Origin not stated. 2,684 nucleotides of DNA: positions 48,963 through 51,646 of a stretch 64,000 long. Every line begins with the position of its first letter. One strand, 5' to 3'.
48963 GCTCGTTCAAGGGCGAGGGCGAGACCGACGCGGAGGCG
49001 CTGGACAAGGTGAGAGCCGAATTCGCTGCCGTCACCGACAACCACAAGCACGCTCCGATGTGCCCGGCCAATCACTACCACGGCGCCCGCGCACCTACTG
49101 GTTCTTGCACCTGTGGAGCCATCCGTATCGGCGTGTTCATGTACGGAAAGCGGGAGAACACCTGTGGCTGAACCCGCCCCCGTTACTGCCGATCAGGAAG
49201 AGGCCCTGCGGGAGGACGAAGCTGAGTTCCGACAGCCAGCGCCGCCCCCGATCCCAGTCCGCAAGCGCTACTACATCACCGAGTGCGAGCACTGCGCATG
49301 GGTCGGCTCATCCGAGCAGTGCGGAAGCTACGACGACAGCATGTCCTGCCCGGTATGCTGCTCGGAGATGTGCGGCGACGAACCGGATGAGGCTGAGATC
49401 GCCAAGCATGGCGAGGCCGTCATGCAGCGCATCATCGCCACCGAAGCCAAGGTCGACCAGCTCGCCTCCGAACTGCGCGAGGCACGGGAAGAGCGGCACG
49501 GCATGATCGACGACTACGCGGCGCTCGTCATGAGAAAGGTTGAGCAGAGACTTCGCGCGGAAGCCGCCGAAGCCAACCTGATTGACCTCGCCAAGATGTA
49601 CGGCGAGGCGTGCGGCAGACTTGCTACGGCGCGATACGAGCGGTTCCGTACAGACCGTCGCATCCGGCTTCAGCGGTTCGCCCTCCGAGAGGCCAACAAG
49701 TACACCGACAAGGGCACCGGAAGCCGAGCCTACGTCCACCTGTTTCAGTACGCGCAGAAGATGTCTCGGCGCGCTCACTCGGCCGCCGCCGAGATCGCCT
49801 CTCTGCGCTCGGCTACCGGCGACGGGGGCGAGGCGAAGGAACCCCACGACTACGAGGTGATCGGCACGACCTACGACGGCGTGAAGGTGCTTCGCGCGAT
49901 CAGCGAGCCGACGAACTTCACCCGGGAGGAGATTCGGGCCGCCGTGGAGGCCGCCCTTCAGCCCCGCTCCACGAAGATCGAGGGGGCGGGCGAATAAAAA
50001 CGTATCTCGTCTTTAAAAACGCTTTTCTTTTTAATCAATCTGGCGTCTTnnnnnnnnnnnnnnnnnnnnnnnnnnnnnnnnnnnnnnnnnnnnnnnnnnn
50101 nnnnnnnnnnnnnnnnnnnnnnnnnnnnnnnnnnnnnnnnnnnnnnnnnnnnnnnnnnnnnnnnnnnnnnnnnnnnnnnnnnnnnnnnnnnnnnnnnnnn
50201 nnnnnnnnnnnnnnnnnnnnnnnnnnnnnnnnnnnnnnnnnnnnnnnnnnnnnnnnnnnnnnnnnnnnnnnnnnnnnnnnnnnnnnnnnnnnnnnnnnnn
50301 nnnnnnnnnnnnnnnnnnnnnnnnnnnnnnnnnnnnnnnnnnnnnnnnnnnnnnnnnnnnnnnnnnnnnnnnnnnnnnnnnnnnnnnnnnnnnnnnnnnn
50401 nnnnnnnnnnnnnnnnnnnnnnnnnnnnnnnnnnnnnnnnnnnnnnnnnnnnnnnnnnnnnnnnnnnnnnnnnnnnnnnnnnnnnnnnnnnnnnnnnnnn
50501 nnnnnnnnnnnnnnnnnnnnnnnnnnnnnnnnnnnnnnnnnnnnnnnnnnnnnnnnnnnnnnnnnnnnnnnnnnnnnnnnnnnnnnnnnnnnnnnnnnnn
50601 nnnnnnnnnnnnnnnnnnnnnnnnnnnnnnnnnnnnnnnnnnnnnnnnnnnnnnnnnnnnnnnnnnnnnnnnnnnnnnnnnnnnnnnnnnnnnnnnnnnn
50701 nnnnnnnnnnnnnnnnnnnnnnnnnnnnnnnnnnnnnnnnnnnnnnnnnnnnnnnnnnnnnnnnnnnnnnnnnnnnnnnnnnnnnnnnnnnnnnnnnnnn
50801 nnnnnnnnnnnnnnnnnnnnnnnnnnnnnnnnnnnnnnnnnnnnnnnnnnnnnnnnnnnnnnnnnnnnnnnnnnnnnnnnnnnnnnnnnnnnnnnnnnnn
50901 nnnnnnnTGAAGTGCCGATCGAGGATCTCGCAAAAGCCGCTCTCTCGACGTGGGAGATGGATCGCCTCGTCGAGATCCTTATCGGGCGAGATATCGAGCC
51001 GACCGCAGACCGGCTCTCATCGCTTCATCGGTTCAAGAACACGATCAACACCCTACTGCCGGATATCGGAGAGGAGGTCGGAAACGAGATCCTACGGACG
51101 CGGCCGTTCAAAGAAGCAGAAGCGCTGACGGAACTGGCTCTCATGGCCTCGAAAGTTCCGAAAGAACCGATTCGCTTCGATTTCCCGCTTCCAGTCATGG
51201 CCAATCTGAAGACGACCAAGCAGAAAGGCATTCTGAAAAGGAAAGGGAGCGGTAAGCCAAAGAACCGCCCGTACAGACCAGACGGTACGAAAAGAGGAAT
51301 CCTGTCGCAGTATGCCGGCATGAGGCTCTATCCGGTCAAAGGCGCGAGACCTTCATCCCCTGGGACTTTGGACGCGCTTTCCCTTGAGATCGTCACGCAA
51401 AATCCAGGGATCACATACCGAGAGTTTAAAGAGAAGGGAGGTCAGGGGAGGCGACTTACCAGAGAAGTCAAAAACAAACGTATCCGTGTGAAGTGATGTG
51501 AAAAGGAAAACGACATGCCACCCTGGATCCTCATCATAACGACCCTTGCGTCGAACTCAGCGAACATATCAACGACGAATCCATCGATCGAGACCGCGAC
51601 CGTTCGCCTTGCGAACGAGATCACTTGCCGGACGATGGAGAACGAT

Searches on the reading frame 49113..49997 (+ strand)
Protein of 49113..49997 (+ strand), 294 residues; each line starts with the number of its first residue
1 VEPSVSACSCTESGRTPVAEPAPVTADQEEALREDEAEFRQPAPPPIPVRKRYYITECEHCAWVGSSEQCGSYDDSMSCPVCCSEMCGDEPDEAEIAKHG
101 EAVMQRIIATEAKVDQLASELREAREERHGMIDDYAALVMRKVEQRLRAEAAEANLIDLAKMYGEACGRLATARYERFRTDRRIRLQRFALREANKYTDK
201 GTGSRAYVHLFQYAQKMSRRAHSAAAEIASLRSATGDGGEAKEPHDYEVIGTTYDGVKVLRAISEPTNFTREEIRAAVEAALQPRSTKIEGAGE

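Call 81: search_protein_families(library=pfam, max_evalue=1, proteins=[window:49113-49997:+])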
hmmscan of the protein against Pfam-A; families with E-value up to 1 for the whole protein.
window:49113-49997:+ (294 aa): 1 family
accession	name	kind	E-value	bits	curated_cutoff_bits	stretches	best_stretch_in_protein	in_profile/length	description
PF17004.11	SRP_TPR_like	-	0.049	14.2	35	1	167-210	8-49/109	Putative TPR-like repeat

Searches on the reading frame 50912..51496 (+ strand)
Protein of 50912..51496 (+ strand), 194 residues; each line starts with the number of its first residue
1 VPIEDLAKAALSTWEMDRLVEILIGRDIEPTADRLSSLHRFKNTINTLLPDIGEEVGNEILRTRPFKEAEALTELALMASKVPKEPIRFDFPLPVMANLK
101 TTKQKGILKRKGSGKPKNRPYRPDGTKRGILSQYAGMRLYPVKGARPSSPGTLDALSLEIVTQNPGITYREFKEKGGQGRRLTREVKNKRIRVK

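Call 59: find_homologous_proteins(query=window:50912-51496:+, max_evalue=0.001)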
Query window:50912-51496:+ (194 aa): 4 proteins with E <= 0.001 among 241 candidates.
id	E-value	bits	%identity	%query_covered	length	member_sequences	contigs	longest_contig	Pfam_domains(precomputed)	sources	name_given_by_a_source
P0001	1.8e-121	421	100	100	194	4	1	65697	-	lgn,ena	-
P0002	2.9e-90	319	83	92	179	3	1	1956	-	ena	-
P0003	3.6e-56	208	58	97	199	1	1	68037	-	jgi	jgi:hypothetical protein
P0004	2.8e-42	162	45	100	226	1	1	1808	-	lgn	-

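Call 60: find_encoding_contigs(protein=P0003, flank=10000, max_places=3)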
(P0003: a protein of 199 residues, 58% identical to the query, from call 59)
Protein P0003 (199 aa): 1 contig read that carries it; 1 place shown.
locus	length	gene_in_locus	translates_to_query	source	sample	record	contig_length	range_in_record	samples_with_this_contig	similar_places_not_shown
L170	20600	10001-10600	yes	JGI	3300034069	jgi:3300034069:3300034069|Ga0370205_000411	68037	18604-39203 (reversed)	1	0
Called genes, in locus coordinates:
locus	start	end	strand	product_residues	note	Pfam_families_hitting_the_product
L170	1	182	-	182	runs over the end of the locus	PF18757:Nmad5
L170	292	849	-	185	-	PF23984:DUF7307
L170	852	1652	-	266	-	PF23977:Pam3_Gp34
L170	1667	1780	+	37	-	-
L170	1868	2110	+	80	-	-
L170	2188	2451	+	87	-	-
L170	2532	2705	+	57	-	-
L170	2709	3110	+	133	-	PF13392:HNH_3 (weak)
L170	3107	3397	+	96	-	-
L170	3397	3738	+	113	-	-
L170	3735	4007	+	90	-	-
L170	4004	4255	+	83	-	-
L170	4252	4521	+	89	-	PF06825:HSBP1 (weak)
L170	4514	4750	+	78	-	-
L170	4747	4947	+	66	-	-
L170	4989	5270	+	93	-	-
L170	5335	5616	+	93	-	-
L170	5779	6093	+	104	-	-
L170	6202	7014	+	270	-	PF17762:HTH_ParB (weak)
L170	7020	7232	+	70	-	-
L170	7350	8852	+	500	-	PF00580:UvrD-helicase, PF13245:AAA_19, PF13604:AAA_30 (faint), PF01443:Viral_helicase1 (faint), PF13361:UvrD_C, PF13538:UvrD_C_2 (weak)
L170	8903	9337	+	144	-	-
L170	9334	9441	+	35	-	-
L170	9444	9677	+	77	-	-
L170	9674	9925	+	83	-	-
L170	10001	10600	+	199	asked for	-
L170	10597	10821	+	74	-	-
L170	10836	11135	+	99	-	-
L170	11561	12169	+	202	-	PF00383:dCMP_cyt_deam_1, PF14437:MafB19-deam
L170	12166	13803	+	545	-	PF00176:SNF2-rel_dom, PF00271:Helicase_C (weak)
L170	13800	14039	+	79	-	-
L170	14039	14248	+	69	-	-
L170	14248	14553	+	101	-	-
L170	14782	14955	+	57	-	-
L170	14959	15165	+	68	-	-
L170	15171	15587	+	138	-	PF26948:DUF8296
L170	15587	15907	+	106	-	-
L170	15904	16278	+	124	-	PF12643:MazG-like (weak)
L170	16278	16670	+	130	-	PF19698:DUF6197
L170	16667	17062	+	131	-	PF19698:DUF6197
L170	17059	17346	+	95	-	-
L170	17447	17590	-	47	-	-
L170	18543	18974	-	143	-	-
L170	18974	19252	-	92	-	-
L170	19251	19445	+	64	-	-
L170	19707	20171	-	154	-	-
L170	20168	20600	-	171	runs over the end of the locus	-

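Call 81: search_protein_families(library=pfam, max_evalue=1, proteins=[window:50912-51496:+, L170:1868-2110:+, L170:2188-2451:+])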
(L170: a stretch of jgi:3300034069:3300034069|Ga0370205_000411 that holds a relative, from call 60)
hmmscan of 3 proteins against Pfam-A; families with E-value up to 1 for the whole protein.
window:50912-51496:+ (194 aa): 0 families

L170:1868-2110:+ (80 aa): 0 families

L170:2188-2451:+ (87 aa): 0 families

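Call 87: predict_structure(alignment_id=A3)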
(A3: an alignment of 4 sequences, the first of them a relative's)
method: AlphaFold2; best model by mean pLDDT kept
length: 194 residues; sequences in the alignment: 4
mean_pLDDT: 70.6   pTM: 0.40
mean pLDDT of the five models: 70.6, 65.4, 55.6, 51.1, 48.3
residues with pLDDT >= 90: 9; 70-90: 118; 50-70: 12; < 50: 55
segments of 3 or more residues with pLDDT < 50: 1-4, 83-131
pLDDT, mean of each block of 10 residues (from residue 1): 52 87 82 84 86 85 83 81 45 40 38 43 42 71 82 83 88 83 81 81
secondary structure, 60 per line:
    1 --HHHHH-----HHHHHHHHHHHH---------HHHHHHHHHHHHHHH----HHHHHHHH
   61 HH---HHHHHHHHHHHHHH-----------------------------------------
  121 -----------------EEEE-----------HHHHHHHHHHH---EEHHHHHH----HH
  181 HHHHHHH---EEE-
elements in order: H3-7 H13-24 H34-48 H53-62 H66-79 E138-141 H153-163 H169-174 H179-187 E191-193
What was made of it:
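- Tried and rejected: The AlphaFold model had pLDDT 70.6 (call 87).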

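Call 89: fold_search(model_id=the predicted structure, library=pdb)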
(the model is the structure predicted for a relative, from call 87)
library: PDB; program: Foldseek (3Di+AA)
matches with E <= 10: 58; with E <= 0.001: 0
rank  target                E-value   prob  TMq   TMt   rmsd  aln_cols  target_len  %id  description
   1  8dz8_H                8.1e-01  0.38  0.21  0.37   9.8        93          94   14  Neoleukin 4, a de novo designed IL-4 mimetic (released 2023-03-29)
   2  8dz8_E                1.1e+00  0.35  0.21  0.37   9.4        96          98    9  Neoleukin 4, a de novo designed IL-4 mimetic (released 2023-03-29)
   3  2zxr                  1.2e+00  0.41  0.22  0.09   5.9        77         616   22  Crystal structure of RecJ in complex with Mg2+ from Thermus thermophilus HB8 (released 2010-01-05)
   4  8dz8_B                1.2e+00  0.33  0.21  0.37  10.8        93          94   11  Neoleukin 4, a de novo designed IL-4 mimetic (released 2023-03-29)
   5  8dz8_A                1.2e+00  0.33  0.21  0.36   9.7        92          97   12  Neoleukin 4, a de novo designed IL-4 mimetic (released 2023-03-29)
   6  8dz8_G                1.5e+00  0.23  0.20  0.35  11.0        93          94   11  Neoleukin 4, a de novo designed IL-4 mimetic (released 2023-03-29)
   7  8dz8_D                2.0e+00  0.12  0.17  0.29  11.0        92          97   11  Neoleukin 4, a de novo designed IL-4 mimetic (released 2023-03-29)
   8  8dz8_C                2.1e+00  0.23  0.21  0.37  10.7        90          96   11  Neoleukin 4, a de novo designed IL-4 mimetic (released 2023-03-29)
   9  8dz8_F                2.1e+00  0.21  0.21  0.37  10.8        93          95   14  Neoleukin 4, a de novo designed IL-4 mimetic (released 2023-03-29)
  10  6dg6_D                2.3e+00  0.20  0.21  0.36  10.9        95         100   12  Structure of a de novo designed Interleukin-2/Interleukin-15 mimetic (released 2019-01-16)
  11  1zu5_A                2.3e+00  0.14  0.19  0.14  13.3        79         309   15  Crystal structure of FtsY from Mycoplasma mycoides- space group H32 (released 2006-01-24)
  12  8bw9_B                2.8e+00  0.10  0.18  0.14  10.9       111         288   13  Cryo-EM structure of the RAF activating complex KSR-MEK-CNK-HYP (released 2024-02-21)
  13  2cpt_MODEL_1_A        2.8e+00  0.06  0.16  0.21  16.3       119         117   18  Solution structure of MIT domain from human SKD1 (released 2005-11-19)
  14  9g9a_C                3.1e+00  0.11  0.20  0.31   9.6        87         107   14  CryoEM structure of Enterococcus italicus Csm-crRNA (3.2 complex) (released 2025-01-29)
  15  2zxo                  3.2e+00  0.25  0.23  0.09   5.7        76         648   24  Crystal structure of RecJ from Thermus thermophilus HB8 (released 2010-01-05)
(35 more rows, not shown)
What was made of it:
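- The fold search of g50912 gave nothing (call 89).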
